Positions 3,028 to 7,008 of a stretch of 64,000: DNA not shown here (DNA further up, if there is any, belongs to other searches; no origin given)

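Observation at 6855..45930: Four PhyH-family Fe/2OG dioxygenase paralogs scattered through one CAZyme-rich region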

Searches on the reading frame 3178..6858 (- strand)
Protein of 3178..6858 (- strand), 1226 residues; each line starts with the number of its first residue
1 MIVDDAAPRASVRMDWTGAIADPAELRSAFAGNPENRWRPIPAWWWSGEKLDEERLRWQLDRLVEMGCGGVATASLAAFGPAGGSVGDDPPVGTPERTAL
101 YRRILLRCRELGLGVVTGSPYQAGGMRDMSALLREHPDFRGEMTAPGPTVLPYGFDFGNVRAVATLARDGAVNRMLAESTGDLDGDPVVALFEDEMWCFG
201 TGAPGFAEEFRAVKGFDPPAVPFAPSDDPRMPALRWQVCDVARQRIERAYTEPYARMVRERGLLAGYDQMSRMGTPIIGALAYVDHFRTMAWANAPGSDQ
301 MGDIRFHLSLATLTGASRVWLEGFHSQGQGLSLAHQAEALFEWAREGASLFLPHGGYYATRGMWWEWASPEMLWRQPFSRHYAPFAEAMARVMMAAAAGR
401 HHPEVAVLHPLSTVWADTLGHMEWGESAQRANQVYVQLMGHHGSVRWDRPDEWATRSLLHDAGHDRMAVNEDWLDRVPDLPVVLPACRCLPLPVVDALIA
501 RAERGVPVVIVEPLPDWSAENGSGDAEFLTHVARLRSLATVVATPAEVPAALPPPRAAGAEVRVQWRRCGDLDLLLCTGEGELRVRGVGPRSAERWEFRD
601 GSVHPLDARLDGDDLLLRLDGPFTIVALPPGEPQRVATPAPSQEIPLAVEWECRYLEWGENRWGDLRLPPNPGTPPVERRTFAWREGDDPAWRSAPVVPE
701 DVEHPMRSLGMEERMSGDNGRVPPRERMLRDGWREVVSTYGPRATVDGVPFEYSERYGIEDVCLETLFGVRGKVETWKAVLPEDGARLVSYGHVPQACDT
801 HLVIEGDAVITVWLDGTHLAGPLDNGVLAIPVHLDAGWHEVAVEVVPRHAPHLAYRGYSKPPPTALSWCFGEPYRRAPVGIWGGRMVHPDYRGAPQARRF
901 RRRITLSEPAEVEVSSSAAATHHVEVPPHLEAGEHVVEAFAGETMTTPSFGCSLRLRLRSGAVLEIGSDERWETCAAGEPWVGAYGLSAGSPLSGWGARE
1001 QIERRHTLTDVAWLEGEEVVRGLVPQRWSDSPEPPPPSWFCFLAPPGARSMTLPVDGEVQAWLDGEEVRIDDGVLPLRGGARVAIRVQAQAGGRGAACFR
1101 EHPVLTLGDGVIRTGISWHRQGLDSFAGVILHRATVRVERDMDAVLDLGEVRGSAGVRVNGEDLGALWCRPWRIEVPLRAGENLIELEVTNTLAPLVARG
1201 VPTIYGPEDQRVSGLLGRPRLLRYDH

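Call 5: search_protein_families(library=pfam, proteins=[window:3178-6858:-], max_evalue=0.01)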
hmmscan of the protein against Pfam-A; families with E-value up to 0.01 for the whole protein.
window:3178-6858:- (1226 aa): 0 families

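Call 11: search_protein_families(library=ncbifam, proteins=[window:3178-6858:-], max_evalue=0.01)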
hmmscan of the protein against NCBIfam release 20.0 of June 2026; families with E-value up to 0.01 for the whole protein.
window:3178-6858:- (1226 aa): 2 families
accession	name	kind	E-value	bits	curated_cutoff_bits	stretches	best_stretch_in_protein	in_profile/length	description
NF049897.1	AlphaRhamBT4145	equivalog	1.7e-13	49.5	1300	1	1135-1194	787-848/897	alpha-L-rhamnosidase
NF045579.1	rhamnoside_JR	domain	1.9e-11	44.2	50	1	1125-1192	37-111/123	glycosylhydrolase-like jelly roll fold domain-containing protein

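Call 19: search_solved_structures(query=window:3178-6858:-, max_evalue=0.01)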
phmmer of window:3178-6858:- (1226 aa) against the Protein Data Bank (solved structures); distinct sequences matched with E-value up to 0.01: 2.
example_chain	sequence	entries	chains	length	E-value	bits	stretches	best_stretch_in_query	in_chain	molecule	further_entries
5mwk_A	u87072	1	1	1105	1.7e-07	32.6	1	1127-1196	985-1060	Glycoside hydrolase family 2, sugar binding protein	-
5mqm_A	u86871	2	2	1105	1.8e-07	32.6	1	1127-1196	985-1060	Glycosyl hydrolases family 2, sugar binding domain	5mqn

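Call 77: search_protein_families(library=pfam, proteins=[window:3178-6858:-], max_evalue=1)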
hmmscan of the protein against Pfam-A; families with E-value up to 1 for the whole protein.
window:3178-6858:- (1226 aa): 1 family
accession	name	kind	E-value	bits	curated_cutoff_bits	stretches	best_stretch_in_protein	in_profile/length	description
PF15366.11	DUF4597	-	0.15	12.3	26.5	0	1043-1074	28-59/63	Domain of unknown function (DUF4597)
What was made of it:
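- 3178..6858 (-): 1226-aa protein whose start overlaps the PhyH1 stop by 4 nt; unassigned family with a GH106-like C-terminal jelly-roll. No Pfam hit (calls 5, 77).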
